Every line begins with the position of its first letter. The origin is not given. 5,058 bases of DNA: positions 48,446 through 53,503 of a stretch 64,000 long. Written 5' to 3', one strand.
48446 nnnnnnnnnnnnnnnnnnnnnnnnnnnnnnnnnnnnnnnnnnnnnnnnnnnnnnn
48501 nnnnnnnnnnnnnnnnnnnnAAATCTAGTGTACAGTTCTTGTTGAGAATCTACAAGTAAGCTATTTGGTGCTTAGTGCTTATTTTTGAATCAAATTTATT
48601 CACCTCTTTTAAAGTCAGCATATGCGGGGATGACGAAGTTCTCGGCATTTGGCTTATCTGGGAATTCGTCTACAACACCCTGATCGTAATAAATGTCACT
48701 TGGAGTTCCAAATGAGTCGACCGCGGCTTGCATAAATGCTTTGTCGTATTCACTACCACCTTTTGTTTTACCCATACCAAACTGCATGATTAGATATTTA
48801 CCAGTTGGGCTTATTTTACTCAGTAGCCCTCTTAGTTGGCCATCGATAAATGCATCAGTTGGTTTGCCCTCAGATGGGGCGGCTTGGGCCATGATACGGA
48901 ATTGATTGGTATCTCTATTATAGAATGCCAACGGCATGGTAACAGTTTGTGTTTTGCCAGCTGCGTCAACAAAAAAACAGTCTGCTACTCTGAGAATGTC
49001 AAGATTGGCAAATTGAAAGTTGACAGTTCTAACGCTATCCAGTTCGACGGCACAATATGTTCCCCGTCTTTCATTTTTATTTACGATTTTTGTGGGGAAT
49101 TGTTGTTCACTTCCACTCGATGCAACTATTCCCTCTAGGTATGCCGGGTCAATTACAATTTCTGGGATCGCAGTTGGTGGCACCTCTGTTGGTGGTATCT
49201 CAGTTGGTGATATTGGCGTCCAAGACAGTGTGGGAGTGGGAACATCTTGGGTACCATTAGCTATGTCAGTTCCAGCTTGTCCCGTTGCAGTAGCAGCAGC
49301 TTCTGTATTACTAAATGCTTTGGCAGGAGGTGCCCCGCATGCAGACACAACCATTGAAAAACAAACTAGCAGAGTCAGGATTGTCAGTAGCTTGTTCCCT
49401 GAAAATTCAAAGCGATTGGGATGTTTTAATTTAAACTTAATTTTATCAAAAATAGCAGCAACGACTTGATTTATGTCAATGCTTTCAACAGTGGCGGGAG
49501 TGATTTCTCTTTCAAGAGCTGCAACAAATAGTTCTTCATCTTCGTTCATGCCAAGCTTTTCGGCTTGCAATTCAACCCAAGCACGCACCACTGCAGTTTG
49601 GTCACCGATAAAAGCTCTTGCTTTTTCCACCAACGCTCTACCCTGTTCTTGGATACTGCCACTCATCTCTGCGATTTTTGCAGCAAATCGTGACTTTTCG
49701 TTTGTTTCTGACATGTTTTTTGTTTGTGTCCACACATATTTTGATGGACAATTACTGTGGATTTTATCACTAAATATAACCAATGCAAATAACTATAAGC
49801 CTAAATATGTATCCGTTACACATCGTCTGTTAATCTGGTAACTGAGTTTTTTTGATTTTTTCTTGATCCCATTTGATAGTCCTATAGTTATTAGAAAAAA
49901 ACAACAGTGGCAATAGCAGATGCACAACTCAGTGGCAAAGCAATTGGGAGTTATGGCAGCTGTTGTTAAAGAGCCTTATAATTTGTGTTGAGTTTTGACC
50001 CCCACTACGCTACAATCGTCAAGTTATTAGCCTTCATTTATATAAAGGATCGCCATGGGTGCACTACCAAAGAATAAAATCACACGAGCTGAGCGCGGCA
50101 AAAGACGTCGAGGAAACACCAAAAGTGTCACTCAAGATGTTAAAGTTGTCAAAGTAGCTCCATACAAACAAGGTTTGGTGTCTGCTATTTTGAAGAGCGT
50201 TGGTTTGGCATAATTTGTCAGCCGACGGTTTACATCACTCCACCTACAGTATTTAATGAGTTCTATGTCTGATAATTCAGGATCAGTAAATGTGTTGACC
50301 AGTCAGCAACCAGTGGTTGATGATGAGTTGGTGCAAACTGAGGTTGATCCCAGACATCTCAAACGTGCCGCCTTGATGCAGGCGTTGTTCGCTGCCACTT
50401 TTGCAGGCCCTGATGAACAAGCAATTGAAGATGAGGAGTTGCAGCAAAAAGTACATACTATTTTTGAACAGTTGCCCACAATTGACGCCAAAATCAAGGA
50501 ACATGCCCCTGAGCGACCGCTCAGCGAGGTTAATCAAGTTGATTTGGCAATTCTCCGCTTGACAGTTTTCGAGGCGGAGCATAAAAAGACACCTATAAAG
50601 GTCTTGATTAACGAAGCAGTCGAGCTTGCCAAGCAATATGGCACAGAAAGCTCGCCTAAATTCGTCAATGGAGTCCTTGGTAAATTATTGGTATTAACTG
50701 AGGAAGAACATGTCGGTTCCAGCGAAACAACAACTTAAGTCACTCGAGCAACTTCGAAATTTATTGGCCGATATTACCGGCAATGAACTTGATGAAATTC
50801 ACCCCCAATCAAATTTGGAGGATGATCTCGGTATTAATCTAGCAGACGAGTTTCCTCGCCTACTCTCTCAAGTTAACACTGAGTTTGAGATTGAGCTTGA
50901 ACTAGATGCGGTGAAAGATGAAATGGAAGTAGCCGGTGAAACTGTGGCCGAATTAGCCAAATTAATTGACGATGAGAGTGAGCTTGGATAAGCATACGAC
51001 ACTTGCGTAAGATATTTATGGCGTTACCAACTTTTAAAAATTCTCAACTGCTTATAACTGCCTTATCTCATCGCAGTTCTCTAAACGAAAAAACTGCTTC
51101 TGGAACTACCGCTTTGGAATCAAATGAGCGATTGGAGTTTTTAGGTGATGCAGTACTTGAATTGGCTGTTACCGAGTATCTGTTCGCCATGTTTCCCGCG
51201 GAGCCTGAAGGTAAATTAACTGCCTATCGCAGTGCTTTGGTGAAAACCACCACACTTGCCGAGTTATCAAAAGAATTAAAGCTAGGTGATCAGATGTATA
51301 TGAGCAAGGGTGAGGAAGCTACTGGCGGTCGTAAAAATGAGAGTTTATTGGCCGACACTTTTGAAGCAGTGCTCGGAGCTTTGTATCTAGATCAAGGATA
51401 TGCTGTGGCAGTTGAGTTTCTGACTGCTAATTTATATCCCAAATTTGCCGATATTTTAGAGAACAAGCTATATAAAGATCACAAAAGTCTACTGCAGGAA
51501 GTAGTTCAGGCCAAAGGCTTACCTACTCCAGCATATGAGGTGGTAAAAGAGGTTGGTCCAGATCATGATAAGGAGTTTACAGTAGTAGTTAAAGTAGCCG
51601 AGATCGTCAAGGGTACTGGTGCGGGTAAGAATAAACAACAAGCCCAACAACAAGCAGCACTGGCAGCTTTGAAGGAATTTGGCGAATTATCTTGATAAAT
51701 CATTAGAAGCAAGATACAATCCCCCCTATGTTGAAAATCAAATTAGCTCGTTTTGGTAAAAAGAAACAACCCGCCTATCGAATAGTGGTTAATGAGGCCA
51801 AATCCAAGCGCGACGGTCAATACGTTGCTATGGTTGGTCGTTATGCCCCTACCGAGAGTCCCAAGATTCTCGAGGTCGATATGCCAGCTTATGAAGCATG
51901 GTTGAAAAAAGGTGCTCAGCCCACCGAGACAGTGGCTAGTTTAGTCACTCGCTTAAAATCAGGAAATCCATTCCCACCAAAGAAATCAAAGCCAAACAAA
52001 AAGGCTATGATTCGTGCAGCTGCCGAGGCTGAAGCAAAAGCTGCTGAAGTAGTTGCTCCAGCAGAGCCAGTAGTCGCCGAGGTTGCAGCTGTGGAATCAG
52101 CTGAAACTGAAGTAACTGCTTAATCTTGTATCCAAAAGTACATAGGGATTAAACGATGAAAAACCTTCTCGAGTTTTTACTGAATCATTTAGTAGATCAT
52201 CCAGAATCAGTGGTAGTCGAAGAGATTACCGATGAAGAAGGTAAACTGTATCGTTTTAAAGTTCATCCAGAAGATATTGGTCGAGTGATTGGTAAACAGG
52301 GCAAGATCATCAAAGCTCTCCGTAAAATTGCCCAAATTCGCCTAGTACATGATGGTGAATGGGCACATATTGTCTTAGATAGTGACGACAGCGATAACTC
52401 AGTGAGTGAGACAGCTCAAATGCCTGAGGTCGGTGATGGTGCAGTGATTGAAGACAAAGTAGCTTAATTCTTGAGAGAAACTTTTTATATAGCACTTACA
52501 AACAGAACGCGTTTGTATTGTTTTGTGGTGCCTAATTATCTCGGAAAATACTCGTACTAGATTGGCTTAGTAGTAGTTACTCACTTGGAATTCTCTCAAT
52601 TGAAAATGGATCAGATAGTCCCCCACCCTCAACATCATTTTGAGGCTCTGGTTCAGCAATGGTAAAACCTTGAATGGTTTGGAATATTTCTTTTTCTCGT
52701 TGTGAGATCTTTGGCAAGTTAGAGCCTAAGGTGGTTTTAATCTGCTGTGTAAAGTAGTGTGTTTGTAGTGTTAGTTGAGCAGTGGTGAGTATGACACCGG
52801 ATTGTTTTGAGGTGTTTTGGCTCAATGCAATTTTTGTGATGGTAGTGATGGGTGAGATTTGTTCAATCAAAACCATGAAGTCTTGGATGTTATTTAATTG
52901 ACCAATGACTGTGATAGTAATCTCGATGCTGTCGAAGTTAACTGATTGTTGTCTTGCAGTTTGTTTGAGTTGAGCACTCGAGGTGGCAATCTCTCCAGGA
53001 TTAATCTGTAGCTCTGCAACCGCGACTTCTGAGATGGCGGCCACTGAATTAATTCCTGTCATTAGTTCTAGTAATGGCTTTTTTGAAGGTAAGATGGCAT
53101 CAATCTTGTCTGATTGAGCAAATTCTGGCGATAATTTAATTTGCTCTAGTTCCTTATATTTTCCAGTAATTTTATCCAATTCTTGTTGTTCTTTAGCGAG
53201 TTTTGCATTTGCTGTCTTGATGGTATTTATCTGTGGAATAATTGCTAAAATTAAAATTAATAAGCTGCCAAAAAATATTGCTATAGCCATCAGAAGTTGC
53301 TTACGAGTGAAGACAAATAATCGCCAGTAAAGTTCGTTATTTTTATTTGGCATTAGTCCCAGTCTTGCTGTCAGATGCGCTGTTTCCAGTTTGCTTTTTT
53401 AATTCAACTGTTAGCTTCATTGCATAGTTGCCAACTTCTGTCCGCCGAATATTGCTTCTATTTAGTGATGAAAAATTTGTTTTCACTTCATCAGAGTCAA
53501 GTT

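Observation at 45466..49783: Minus-strand four-gene operon at the distal end of the pilus locus: two paralogous membrane-anchored proteins, a 619-aa Cys-rich secreted protein and a pilin-like gene (candidate tip adhesin module)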

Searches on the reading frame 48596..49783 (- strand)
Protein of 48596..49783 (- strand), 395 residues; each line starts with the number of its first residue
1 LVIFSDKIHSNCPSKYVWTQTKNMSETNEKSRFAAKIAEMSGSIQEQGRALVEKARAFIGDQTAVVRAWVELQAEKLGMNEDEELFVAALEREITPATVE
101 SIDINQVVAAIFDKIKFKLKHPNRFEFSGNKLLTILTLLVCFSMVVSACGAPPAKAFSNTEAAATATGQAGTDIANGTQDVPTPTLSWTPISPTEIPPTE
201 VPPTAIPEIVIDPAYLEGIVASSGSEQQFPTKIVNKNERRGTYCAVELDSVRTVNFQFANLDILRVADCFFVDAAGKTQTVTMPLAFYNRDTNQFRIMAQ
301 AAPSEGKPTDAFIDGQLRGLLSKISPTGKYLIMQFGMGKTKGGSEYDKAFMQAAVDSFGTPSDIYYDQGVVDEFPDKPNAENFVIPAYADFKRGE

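Call 4: search_protein_families(library=pfam, proteins=[window:48596-49783:-], max_evalue=1)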
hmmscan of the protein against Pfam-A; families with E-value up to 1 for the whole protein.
window:48596-49783:- (395 aa): 0 families

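Call 9: search_protein_families(library=ncbifam, proteins=[window:48596-49783:-], max_evalue=1)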
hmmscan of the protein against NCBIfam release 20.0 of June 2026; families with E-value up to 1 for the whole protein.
window:48596-49783:- (395 aa): 2 families
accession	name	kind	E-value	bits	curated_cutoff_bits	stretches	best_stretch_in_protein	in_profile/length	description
NF041057.1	Rcas_1661_fam_Se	equivalog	0.0023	17.5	190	1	139-210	2-73/247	Rcas_1661 family thioredoxin-like (seleno)lipoprotein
TIGR02898.1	spore_YhcN_YlaJ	subfamily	0.24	11.7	99.75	1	20-76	42-93/158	YhcN/YlaJ family sporulation lipoprotein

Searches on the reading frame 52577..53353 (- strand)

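Call 47: search_protein_families(library=pfam, proteins=[window:52577-53353:-], max_evalue=0.01)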
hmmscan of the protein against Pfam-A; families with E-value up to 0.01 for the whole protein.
window:52577-53353:- (258 aa): 3 families
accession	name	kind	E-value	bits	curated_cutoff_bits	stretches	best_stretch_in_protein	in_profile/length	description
PF04350.18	PilO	-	0.00039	21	22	0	46-201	2-143/145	Pilus assembly protein, PilO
PF04612.17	T2SSM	-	0.0087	16.7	27.8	0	18-90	16-89/160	Type II secretion system (T2SS), protein M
PF10741.14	T2SSM_b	-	0.0089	16.3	21.7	0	122-184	32-92/111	Type II secretion system (T2SS), protein M subtype b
